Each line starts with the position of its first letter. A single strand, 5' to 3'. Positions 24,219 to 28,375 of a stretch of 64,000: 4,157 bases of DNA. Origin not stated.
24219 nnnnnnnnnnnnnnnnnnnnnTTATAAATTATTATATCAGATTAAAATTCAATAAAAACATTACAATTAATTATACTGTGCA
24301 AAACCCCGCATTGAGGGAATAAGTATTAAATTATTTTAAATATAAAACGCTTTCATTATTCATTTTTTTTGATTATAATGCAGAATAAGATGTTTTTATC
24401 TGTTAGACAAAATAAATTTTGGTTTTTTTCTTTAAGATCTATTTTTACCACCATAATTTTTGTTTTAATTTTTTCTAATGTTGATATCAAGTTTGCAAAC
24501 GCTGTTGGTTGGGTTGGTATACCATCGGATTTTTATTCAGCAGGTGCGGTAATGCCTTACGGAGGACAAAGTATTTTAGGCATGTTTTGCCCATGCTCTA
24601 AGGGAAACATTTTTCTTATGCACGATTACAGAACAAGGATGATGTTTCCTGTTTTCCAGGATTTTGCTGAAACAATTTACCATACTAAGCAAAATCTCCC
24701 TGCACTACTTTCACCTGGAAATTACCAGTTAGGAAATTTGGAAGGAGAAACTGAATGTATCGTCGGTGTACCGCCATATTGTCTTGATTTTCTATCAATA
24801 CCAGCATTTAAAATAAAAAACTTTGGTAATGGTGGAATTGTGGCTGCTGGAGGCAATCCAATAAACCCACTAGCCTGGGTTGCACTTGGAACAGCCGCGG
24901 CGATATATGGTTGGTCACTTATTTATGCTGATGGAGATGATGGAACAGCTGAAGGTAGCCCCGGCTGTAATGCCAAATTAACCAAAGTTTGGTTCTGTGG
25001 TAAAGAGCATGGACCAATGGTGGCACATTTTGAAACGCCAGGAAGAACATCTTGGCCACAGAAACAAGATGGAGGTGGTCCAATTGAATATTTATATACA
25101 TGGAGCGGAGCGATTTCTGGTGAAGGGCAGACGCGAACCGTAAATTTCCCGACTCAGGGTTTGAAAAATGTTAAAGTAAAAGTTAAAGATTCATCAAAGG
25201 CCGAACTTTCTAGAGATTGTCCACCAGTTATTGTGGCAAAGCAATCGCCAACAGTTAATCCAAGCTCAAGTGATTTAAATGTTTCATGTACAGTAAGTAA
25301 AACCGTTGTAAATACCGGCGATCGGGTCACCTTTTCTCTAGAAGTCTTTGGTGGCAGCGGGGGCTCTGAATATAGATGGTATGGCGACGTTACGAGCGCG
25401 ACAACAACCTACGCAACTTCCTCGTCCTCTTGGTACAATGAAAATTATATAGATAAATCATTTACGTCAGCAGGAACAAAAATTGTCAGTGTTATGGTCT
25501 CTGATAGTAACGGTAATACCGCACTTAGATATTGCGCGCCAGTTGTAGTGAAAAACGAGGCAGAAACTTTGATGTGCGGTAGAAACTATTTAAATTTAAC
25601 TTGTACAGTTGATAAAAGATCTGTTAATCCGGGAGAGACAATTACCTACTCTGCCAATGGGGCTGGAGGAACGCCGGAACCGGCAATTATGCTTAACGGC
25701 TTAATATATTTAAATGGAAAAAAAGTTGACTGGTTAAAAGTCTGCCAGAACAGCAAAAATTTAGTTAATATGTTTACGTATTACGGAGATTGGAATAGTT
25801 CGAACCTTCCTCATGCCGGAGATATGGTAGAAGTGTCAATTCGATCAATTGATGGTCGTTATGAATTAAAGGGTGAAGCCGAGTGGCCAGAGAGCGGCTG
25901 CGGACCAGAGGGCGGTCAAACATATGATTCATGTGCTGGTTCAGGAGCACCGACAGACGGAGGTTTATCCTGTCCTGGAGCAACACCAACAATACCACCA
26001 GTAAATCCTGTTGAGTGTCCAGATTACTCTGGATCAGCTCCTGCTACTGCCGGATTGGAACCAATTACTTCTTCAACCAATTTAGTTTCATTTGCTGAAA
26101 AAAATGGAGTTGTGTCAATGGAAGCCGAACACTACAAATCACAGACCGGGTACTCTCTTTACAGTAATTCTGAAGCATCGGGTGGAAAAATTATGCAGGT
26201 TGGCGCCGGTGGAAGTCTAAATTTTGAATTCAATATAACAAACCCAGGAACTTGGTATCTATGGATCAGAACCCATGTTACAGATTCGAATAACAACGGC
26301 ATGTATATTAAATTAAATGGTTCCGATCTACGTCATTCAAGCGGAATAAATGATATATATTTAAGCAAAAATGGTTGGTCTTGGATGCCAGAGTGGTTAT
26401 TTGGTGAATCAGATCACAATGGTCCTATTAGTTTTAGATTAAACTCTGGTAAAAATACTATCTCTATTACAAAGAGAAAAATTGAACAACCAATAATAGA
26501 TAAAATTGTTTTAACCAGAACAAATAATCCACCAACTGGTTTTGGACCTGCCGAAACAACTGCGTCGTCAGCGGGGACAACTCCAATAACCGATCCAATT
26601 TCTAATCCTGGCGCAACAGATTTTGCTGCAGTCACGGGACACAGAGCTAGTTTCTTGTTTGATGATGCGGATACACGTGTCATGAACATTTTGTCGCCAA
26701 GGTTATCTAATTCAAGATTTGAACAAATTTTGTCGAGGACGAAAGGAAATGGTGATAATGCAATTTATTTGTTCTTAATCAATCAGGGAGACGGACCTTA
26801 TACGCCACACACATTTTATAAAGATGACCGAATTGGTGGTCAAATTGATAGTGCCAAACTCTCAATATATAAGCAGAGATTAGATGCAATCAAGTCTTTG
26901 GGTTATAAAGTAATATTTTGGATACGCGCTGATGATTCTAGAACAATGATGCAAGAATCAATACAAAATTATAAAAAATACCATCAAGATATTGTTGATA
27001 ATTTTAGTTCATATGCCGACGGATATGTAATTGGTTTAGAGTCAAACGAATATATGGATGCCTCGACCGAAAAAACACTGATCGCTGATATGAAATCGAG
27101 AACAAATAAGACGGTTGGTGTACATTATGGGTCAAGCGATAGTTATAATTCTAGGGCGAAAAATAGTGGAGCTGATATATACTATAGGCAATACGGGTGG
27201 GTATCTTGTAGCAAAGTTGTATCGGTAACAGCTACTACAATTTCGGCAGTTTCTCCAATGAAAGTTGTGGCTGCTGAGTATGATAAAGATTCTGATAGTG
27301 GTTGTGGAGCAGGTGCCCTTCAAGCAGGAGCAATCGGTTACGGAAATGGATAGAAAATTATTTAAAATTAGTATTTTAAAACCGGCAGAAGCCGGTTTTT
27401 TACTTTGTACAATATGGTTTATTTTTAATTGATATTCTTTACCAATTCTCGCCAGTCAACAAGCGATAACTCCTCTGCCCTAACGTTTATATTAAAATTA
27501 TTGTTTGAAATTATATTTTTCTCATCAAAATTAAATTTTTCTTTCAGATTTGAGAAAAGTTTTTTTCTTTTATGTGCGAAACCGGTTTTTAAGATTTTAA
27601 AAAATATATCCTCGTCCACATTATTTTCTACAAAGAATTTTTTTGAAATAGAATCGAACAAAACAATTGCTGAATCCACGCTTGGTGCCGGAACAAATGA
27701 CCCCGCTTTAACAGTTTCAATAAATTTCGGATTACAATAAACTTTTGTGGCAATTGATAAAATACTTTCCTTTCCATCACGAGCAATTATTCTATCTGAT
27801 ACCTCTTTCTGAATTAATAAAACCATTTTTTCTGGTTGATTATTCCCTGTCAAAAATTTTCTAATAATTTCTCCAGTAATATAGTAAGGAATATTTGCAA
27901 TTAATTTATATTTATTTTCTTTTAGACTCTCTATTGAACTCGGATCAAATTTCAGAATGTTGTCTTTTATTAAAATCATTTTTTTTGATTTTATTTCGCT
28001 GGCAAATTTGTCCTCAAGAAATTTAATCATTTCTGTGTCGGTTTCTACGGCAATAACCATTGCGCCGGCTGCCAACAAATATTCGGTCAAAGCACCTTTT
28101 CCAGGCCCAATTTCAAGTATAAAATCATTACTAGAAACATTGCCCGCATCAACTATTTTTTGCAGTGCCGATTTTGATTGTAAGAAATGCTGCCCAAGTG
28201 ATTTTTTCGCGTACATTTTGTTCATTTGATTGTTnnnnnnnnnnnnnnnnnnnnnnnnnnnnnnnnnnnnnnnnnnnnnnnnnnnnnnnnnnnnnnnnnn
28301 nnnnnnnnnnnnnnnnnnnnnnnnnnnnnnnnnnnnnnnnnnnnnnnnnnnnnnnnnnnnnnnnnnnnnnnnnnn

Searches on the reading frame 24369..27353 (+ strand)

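Call 11: search_protein_families(library=pfam, proteins=[window:24369-27353:+], max_evalue=0.00001)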
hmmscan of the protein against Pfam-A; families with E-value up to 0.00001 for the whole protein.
window:24369-27353:+ (994 aa): 1 family
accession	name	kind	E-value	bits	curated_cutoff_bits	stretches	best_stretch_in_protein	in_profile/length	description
PF17829.7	GH115_C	-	1.8e-06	28.4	24.1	1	575-729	2-172/172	Glycosyl hydrolase family 115 C-terminal domain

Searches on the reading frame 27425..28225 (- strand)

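Call 11: search_protein_families(library=pfam, proteins=[window:27425-28225:-], max_evalue=0.00001)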
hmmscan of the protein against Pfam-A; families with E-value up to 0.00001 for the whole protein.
window:27425-28225:- (266 aa): 1 family
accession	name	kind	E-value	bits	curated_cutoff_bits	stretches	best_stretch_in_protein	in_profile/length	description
PF00398.26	RrnaAD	-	8.3e-52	176.3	24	1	6-265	4-261/263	Ribosomal RNA adenine dimethylase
